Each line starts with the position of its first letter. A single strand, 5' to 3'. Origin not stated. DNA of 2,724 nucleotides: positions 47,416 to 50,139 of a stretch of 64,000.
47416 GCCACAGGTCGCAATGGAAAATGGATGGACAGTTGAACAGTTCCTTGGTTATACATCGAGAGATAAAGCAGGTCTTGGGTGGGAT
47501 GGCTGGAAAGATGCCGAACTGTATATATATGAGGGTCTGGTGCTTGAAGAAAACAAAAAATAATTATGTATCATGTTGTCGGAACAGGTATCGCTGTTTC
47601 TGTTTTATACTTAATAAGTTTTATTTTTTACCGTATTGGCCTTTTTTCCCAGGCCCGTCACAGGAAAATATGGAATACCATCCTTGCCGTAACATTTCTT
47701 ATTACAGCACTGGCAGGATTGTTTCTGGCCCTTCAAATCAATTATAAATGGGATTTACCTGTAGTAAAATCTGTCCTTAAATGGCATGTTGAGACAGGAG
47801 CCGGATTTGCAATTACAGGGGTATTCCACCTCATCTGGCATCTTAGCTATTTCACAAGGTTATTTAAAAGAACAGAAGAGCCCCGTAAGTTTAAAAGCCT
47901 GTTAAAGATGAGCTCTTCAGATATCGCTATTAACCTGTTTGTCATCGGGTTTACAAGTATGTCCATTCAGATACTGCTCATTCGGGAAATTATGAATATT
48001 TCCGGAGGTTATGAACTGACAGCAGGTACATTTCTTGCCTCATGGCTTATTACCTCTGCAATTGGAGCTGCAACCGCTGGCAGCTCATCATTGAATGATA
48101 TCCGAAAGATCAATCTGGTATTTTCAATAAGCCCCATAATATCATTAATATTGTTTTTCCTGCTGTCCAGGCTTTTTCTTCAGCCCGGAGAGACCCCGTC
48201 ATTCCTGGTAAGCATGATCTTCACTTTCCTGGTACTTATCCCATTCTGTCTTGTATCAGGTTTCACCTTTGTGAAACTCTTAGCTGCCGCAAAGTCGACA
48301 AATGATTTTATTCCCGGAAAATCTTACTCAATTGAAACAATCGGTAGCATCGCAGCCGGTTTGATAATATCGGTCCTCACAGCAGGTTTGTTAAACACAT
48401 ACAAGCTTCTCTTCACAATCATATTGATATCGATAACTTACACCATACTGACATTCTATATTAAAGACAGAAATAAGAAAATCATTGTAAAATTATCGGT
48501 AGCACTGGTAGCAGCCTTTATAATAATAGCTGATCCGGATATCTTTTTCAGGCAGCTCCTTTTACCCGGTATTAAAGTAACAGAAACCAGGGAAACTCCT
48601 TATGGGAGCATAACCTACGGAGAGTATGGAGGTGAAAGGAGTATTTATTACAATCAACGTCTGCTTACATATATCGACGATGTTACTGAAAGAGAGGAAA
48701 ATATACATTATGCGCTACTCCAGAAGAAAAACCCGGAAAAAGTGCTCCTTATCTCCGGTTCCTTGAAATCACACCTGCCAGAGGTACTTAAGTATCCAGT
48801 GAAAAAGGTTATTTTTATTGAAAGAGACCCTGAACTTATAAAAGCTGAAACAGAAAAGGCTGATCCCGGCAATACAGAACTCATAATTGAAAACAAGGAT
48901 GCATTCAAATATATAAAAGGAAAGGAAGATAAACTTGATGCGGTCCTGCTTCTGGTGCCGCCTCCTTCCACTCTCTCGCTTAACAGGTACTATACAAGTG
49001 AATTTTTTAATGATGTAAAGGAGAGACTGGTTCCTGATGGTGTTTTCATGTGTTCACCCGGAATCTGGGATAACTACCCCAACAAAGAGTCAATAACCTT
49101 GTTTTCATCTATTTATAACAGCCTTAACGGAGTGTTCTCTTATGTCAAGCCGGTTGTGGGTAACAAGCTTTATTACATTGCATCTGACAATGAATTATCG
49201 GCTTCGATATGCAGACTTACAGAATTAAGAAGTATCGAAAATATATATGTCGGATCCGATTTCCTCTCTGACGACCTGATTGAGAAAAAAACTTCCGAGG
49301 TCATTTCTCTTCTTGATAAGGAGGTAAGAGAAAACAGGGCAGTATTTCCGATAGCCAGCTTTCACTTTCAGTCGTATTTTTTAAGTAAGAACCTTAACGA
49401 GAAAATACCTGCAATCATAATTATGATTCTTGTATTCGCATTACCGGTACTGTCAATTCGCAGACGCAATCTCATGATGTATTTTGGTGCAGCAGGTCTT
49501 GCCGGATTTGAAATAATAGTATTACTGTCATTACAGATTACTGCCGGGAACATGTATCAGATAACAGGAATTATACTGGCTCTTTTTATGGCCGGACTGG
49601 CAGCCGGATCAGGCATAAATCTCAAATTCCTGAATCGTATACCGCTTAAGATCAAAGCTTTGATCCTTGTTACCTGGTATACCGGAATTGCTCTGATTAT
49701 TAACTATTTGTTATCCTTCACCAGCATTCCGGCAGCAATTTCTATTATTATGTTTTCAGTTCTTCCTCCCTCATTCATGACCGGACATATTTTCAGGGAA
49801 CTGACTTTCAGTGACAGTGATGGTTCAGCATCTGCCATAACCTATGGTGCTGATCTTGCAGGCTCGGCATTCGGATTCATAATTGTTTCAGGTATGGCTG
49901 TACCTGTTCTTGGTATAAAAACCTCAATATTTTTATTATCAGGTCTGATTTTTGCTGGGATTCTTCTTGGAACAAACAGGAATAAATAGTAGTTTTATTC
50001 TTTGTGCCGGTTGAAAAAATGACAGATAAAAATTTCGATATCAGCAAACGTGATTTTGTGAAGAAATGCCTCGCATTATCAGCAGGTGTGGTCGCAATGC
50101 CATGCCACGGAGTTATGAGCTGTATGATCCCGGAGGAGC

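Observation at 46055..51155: AmmeMemoRadiSam cluster with a fused B-A protein and an embedded 807-aa membrane protein as a candidate fourth component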

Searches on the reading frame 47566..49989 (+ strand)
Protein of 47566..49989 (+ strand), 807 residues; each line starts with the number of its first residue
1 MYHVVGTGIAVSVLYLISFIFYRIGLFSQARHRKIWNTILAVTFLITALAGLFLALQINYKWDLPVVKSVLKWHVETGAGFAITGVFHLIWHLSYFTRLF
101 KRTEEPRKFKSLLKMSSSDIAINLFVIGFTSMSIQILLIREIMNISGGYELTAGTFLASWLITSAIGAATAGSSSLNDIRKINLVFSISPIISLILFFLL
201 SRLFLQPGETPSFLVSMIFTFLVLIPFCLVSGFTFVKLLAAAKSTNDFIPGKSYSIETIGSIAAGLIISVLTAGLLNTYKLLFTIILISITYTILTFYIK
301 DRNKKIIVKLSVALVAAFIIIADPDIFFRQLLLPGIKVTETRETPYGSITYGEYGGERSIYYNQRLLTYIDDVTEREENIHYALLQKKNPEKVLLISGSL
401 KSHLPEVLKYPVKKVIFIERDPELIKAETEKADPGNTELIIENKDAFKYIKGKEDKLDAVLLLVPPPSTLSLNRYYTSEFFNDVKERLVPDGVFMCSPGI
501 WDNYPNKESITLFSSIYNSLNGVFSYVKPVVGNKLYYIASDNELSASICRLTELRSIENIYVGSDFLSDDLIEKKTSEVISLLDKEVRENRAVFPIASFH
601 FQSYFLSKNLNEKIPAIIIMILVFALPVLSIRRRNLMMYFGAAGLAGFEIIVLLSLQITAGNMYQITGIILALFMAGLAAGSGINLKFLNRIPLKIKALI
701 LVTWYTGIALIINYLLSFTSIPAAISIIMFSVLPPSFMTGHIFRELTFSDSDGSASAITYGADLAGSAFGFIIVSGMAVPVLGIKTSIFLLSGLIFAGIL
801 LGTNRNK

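Call 3: search_protein_families(library=ncbifam, proteins=[window:47566-49989:+], max_evalue=0.001)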
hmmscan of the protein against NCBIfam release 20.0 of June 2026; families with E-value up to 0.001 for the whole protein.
window:47566-49989:+ (807 aa): 4 families
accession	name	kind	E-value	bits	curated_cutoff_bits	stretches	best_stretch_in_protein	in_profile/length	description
NF002956.0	PRK03612.1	equivalog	8.8e-18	64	472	1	120-496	22-415/522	polyamine aminopropyltransferase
NF002010.0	PRK00811.1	equivalog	4e-12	46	260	1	368-539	57-229/287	polyamine aminopropyltransferase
TIGR00417.1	speE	equivalog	8.8e-10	38.3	249.55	1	368-497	51-185/271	spermidine synthase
NF002435.0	PRK01581.1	equivalog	2e-07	30.5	537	1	367-521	128-286/374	polyamine aminopropyltransferase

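Call 4: search_protein_families(library=pfam, proteins=[window:47566-49989:+], max_evalue=0.001)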
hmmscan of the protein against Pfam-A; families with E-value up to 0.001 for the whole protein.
window:47566-49989:+ (807 aa): 1 family
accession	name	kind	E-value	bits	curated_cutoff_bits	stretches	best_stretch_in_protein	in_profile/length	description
PF01564.23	Spermine_synth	-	7.2e-13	48.9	22.9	1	380-498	9-132/186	Spermine/spermidine synthase domain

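Call 13: find_homologous_proteins(query=window:47566-49986:+, max_evalue=0.00001)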
Query window:47566-49986:+ (807 aa): 755 proteins with E <= 0.00001 among 8000 candidates; the best 120 are listed.
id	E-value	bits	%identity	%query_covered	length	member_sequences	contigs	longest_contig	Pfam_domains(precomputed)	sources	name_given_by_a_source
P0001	0.0e+0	1740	100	100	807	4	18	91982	PF01564.24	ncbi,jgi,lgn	-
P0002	0.0e+0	1635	93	100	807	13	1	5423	PF01564.24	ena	-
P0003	0.0e+0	1446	81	100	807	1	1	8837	PF01564.24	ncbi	-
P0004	0.0e+0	1390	79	100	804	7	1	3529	PF01564.24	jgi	-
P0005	0.0e+0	1387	78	100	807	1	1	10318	PF01564.24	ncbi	-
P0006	0.0e+0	1356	75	100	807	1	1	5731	PF01564.24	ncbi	-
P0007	0.0e+0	1348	74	100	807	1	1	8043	PF01564.24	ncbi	-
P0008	0.0e+0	1328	72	100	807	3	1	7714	PF01564.24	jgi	jgi:spermidine synthase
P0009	0.0e+0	1296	70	100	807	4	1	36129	PF01564.24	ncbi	-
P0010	0.0e+0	1290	71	100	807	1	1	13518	PF01564.24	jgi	jgi:spermidine synthase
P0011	0.0e+0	1286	69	100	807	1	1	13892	PF01564.24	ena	-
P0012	0.0e+0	1285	69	100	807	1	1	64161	PF01564.24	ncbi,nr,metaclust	ncbi:MAG: hypothetical protein A2V64_04410 [Bacteroidetes bacterium RBG_13_43_22]|nr:MAG: hypothetic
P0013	0.0e+0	1283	69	100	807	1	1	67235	PF01564.24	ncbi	-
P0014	0.0e+0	1282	69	100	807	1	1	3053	PF01564.24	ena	-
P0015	0.0e+0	1266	69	100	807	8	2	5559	PF01564.24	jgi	jgi:spermidine synthase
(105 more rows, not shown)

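Call 16: find_related_loci(query=A1, collection=genome_contigs, flank=8000)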
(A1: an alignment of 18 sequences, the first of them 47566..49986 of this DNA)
Query A1 (807 aa) in genome_contigs; peptide patterns used: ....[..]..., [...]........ (x = any residue, [..] = any of these).
218 stretches matched a pattern; 167 encode a relative of the query (tblastn E <= 1e-3); the best 80 are kept; 80 distinct loci.
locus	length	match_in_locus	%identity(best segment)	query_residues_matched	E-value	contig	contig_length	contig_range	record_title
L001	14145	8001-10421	93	1-807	0e+0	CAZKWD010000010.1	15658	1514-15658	MAG TPA_asm: uncultured Rikenellaceae bacterium isolate SRP178699_co1_506 genome assembly, contig: NODE_4811_length_1565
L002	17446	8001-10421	91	1-807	0e+0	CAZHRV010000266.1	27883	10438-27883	MAG TPA_asm: uncultured Rikenellaceae bacterium isolate SRP185410_co1_20 genome assembly, contig: k141_1247771, whole ge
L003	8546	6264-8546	82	1-761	0e+0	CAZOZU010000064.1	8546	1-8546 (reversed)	MAG TPA_asm: uncultured Rikenellaceae bacterium isolate binchicken_co228_588 genome assembly, contig: NODE_12934_length_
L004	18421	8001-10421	74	1-807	0e+0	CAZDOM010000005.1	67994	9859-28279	MAG TPA_asm: uncultured Rikenellaceae bacterium isolate binchicken_co129_196 genome assembly, contig: NODE_852_length_67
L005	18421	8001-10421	69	1-807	0e+0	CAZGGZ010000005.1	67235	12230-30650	MAG TPA_asm: uncultured Rikenellaceae bacterium isolate binchicken_co364_139 genome assembly, contig: NODE_156_length_67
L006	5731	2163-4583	75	1-807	0e+0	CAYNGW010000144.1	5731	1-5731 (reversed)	MAG TPA_asm: uncultured Rikenellaceae bacterium isolate binchicken_co33_402 genome assembly, contig: NODE_20688_length_5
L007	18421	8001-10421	72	1-807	0e+0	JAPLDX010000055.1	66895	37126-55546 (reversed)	MAG: Bacteroidia bacterium isolate LacPavin_0920_SED3_MAG_41_20 LacPavin_0920_SED3_scaffold_543353, whole genome shotgun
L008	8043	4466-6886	74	1-807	0e+0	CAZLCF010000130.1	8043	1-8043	MAG TPA_asm: uncultured Rikenellaceae bacterium isolate binchicken_co189_2 genome assembly, contig: NODE_10309_length_80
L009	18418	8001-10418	63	1-807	0e+0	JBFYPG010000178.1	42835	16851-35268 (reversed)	MAG: Bacteroidales bacterium isolate PPR_0149 k121_2412871, whole genome shotgun sequence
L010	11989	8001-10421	63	1-807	0e+0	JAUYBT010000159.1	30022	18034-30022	MAG: Bacteroidales bacterium isolate C20_concoct.bin.132 C20_k141_446002, whole genome shotgun sequence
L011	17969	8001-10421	65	1-807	0e+0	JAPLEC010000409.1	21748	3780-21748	MAG: Bacteroidia bacterium isolate LacPavin_0920_SED5_MAG_39_11 LacPavin_0920_SED5_scaffold_3337486, whole genome shotgu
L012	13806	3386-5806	61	1-807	0e+0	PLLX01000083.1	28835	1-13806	MAG: Bacteroidales bacterium isolate fen_983 73.20120800_E3S.44_contig_12713, whole genome shotgun sequence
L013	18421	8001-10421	62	1-807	0e+0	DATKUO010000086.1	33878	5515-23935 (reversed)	MAG TPA_asm: Bacteroidales bacterium isolate SMAG_U14109 k141_797, whole genome shotgun sequence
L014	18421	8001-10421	62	1-807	0e+0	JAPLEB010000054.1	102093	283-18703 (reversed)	MAG: Bacteroidia bacterium isolate LacPavin_0920_SED5_MAG_39_21 LacPavin_0920_SED5_scaffold_2517785, whole genome shotgu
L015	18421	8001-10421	61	1-807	0e+0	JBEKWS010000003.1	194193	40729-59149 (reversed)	MAG: Bacteroidales bacterium isolate SPRUCE 633 SPRUCE_633_3, whole genome shotgun sequence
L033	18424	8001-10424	57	1-806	0e+0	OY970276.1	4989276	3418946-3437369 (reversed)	MAG: uncultured Bacteroidales bacterium isolate MFD06435.bin.1.129 genome assembly, chromosome: 1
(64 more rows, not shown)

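Call 25: search_solved_structures(query=window:47566-49986:+, max_evalue=1, show_alignments=2)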
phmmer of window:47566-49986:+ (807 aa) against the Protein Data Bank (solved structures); distinct sequences matched with E-value up to 1: 14.
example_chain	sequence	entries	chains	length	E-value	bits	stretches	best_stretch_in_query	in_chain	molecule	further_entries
6bq2_A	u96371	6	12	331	3.6e-08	35.7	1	371-534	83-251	Thermospermine synthase ACAULIS protein | Thermospermine synthase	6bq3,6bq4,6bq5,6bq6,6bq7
3anx_A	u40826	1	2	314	7.2e-08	34.7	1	368-500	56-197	spermidine synthase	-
1uir_A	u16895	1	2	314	7.2e-08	34.7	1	368-500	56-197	Polyamine Aminopropyltransferase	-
7xif_A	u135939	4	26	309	2.5e-07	32.9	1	337-506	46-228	Polyamine aminopropyltransferase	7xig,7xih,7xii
1iy9_A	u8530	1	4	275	3.5e-05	25.8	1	369-497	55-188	Spermidine synthase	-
1inl_A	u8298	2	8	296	6.1e-05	25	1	370-497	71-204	Spermidine synthase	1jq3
3rw9_A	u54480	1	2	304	0.00014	23.8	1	371-497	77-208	Spermidine synthase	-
2o05_A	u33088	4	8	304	0.00014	23.8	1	371-497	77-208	Spermidine synthase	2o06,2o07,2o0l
9q41_A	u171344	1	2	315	0.00015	23.7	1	371-497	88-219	Spermidine synthase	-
1mjf_A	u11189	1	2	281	0.0002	23.3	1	372-533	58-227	spermidine synthase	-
2e5w_A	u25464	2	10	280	0.00033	22.6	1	374-533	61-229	Probable spermidine synthase | spermidine synthase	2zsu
2b2c_A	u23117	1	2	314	0.02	16.7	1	369-527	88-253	spermidine synthase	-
3bwb_A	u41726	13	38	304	0.18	13.5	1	370-503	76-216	Spermidine synthase | Spermidine synthase, putative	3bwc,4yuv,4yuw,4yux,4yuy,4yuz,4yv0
8iyi_A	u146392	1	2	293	0.69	11.6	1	362-505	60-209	KLLA0B09372p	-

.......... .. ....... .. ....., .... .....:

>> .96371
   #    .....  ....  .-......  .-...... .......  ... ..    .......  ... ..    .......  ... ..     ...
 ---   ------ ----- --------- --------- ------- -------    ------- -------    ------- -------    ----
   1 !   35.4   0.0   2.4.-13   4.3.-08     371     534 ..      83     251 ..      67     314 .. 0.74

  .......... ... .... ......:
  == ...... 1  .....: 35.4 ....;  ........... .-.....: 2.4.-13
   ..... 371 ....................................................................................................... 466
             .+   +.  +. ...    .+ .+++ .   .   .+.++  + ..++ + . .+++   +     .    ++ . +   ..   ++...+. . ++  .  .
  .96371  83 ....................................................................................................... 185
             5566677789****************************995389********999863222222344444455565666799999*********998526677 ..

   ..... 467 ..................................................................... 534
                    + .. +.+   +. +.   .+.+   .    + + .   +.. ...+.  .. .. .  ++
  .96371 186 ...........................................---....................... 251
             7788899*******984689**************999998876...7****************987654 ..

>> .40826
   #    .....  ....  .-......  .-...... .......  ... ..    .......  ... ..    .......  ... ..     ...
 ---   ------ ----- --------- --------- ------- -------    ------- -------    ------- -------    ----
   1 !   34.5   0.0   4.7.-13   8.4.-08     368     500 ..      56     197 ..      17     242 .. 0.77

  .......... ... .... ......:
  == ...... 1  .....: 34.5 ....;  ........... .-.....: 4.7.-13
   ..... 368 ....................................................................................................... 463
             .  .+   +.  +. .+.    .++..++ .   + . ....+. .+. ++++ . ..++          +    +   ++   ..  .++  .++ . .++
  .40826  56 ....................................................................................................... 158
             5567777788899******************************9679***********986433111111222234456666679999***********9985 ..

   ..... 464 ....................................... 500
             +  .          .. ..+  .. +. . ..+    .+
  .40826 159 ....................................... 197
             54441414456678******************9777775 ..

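Call 29: search_protein_representatives(protein=window:47566-49986:+)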
Query: 807 residues. Proteins with E-value up to 0.001 (for the whole library): 5450; up to 1e-10: 3896; up to 1e-30: 1611. The best 150 are listed.
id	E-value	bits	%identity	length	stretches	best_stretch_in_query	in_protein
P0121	2.4e-297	1005.1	56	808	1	1-807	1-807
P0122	2.1e-224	764.0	62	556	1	1-541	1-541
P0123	1.6e-219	747.8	47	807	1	1-800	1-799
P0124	4.5e-214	729.8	46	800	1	1-805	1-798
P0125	1.4e-213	728.2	44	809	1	1-801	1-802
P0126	3.2e-210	717.0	45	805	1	1-807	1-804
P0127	1.7e-199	681.5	42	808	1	1-801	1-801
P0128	3.8e-197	673.8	47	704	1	119-803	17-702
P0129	2.9e-175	601.4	46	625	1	184-807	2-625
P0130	1.9e-169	582.2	39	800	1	1-807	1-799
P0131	1.2e-163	563.1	38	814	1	1-800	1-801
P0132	2.7e-161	555.3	40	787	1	23-806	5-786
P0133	1.5e-159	549.5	38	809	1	1-802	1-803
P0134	2.4e-159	548.8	65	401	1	407-807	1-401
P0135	1.6e-155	536.2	38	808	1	2-800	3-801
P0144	1.3e-111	391.0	33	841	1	5-801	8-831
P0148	6.2e-109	382.1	33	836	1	4-801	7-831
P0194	9.4e-87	308.8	30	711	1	118-798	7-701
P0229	4.9e-79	283.3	29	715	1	111-798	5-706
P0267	3.9e-74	267.1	29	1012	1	119-795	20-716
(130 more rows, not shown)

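Call 31: find_homologous_proteins(query=P0144, max_evalue=1e-10)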
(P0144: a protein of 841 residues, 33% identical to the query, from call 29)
Query P0144 (841 aa): 1208 proteins with E <= 1e-10 among 8000 candidates; the best 120 are listed.
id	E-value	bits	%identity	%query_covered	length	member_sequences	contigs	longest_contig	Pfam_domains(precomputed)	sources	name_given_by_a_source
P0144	0.0e+0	1791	100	100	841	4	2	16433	PF01564.24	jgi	jgi:spermidine synthase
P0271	0.0e+0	1432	78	100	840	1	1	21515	PF01564.24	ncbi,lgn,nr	ncbi:MAG: hypothetical protein JW723_09130 [Bacteroidales bacterium]|nr:hypothetical protein [Bacter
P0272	0.0e+0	1402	76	100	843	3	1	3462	PF01564.24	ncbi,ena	-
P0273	0.0e+0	1400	77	100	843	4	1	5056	PF01564.24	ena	-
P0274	0.0e+0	1370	75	100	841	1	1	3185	PF01564.24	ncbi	-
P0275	0.0e+0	1370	75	100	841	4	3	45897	PF01564.24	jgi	jgi:spermidine synthase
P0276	0.0e+0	1282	69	100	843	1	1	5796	PF01564.24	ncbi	-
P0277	0.0e+0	1098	59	99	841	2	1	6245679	PF01564.24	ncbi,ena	-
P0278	0.0e+0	1083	59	100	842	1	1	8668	PF01564.24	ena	-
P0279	0.0e+0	1060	58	99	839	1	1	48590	PF01564.24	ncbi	ncbi:MAG: fused MFS/spermidine synthase [Bacteroidales bacterium]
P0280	0.0e+0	1051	59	95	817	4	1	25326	PF01564.24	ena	-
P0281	0.0e+0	1043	56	99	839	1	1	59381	PF01564.24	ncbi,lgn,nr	ncbi:MAG: fused MFS/spermidine synthase [Bacteroidales bacterium]|nr:fused MFS/spermidine synthase [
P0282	0.0e+0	1019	57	100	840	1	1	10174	PF01564.24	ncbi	-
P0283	2.5e-282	957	53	99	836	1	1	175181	PF01564.24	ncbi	-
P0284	2.5e-274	931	53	100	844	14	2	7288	PF01564.24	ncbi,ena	-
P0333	7.2e-224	764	45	98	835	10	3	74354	PF01564.24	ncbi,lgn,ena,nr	ncbi:MAG: hypothetical protein IIB05_05165 [Bacteroidetes bacterium]|nr:hypothetical protein [Bacter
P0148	5.4e-221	754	45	96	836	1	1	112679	PF01564.24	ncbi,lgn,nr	ncbi:MAG: fused MFS/spermidine synthase [Bacteroidales bacterium]|nr:fused MFS/spermidine synthase [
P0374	3.9e-195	669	46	83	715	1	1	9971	PF01564.24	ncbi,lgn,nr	ncbi:MAG: fused MFS/spermidine synthase [Ignavibacteriales bacterium]|nr:fused MFS/spermidine syntha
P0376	2.2e-194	666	44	96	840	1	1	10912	PF01564.24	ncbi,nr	ncbi:MAG: fused MFS/spermidine synthase [Ignavibacteriales bacterium]|nr:fused MFS/spermidine syntha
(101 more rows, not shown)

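Call 32: find_encoding_contigs(protein=P0277, flank=8000, max_places=2)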
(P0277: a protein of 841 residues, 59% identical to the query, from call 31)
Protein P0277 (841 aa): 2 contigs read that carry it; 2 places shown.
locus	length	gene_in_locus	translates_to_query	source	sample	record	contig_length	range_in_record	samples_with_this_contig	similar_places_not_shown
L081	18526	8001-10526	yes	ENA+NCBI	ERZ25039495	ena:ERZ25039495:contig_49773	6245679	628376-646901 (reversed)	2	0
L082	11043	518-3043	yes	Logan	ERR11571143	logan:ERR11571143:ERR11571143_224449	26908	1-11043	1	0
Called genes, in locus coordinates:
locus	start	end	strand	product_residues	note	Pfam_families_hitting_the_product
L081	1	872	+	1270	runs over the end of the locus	PF07494:Reg_prop (faint), PF23748:Beta-prop_LRRK2 (faint), PF07495:Y_Y_Y, PF00512:HisKA, PF02518:HATPase_c, PF00072:Response_reg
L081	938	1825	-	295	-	PF14580:LRR_9 (faint), PF13855:LRR_8 (weak), PF12799:LRR_4 (weak)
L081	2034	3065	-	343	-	PF09603:Fib_succ_major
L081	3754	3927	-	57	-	-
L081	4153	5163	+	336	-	PF26549:Tricorn_N (faint)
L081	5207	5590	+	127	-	PF00166:Cpn10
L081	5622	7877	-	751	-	PF13715:CarbopepD_reg_2, PF07715:Plug, PF00593:TonB_dep_Rec_b-barrel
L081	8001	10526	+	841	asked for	PF01564:Spermine_synth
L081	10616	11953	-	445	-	PF00285:Citrate_synt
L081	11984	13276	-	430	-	PF00155:Aminotran_1_2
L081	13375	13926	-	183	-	PF12844:HTH_19, PF13560:HTH_31 (weak), PF01381:HTH_3, PF13443:HTH_26 (weak), PF07883:Cupin_2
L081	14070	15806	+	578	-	PF05496:RuvB_N (faint), PF13177:DNA_pol3_delta2, PF13401:AAA_22 (weak), PF00004:AAA, PF21960:RCF1-5-like_lid, PF22608:DNAX_ATPase_lid, PF12169:DNA_pol3_gamma3, PF28557:DUF8439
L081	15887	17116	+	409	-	PF00180:Iso_dh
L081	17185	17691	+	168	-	PF00210:Ferritin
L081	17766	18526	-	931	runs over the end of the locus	PF05170:AsmA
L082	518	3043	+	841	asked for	PF01564:Spermine_synth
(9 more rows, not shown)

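Call 33: find_encoding_contigs(protein=P0148, flank=8000, max_places=2)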
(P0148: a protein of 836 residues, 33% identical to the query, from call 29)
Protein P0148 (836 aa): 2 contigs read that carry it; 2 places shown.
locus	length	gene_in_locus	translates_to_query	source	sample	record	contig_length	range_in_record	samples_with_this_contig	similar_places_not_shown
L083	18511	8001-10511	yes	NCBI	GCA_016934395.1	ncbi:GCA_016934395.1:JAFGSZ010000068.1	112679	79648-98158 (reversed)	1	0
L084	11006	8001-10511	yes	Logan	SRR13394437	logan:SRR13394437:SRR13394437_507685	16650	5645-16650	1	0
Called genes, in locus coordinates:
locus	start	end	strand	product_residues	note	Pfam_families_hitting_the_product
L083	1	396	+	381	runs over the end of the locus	PF13517:FG-GAP_3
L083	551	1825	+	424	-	-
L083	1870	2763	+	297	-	PF03446:NAD_binding_2, PF03807:F420_oxidored (weak), PF14833:NAD_binding_11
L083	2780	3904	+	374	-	PF00365:PFK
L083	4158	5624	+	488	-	PF01875:Memo, PF01871:AMMECR1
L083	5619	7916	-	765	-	PF13715:CarbopepD_reg_2, PF07715:Plug, PF00593:TonB_dep_Rec_b-barrel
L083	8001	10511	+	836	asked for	PF01564:Spermine_synth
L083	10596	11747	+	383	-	PF13353:Fer4_12 (weak), PF04055:Radical_SAM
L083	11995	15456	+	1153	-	PF00932:LTD, PF13287:Fn3_assoc, PF13290:CHB_HEX_C_1, PF08757:CotH, PF18998:Flg_new_2, PF00932:LTD, PF13860:FlgD_ig (weak), PF18962:Por_Secre_tail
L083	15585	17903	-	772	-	PF00072:Response_reg, PF00989:PAS, PF08447:PAS_3, PF13426:PAS_9, PF00989:PAS, PF08447:PAS_3, PF08448:PAS_4, PF13426:PAS_9, +4 more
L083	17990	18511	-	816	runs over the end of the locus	PF07694:5TM-5TMR_LYT, PF08447:PAS_3, PF08447:PAS_3, PF13426:PAS_9, PF00989:PAS, PF13188:PAS_8, PF08447:PAS_3, PF08448:PAS_4, +6 more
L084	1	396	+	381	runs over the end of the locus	PF13517:FG-GAP_3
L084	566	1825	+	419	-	-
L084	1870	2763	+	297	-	PF03446:NAD_binding_2, PF03807:F420_oxidored (weak), PF14833:NAD_binding_11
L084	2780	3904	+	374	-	PF00365:PFK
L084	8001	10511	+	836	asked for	PF01564:Spermine_synth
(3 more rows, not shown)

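Call 34: find_encoding_contigs(protein=P0376, flank=8000, max_places=2)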
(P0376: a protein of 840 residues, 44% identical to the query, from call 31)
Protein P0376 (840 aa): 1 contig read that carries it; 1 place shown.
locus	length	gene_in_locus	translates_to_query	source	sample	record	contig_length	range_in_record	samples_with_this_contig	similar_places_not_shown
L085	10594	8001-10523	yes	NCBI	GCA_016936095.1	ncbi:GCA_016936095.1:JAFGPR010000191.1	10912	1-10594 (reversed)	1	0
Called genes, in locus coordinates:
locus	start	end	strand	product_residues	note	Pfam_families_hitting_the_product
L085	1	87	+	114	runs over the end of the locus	PF01740:STAS, PF13466:STAS_2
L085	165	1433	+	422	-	PF00709:Adenylsucc_synt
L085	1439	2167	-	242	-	PF18935:DUF5683 (weak)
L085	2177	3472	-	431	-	PF00919:UPF0004, PF04055:Radical_SAM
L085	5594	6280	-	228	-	PF02224:Cytidylate_kin, PF13189:Cytidylate_kin2, PF13238:AAA_18, PF13207:AAA_17 (faint)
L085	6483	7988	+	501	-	PF01875:Memo, PF01871:AMMECR1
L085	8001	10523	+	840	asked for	PF01564:Spermine_synth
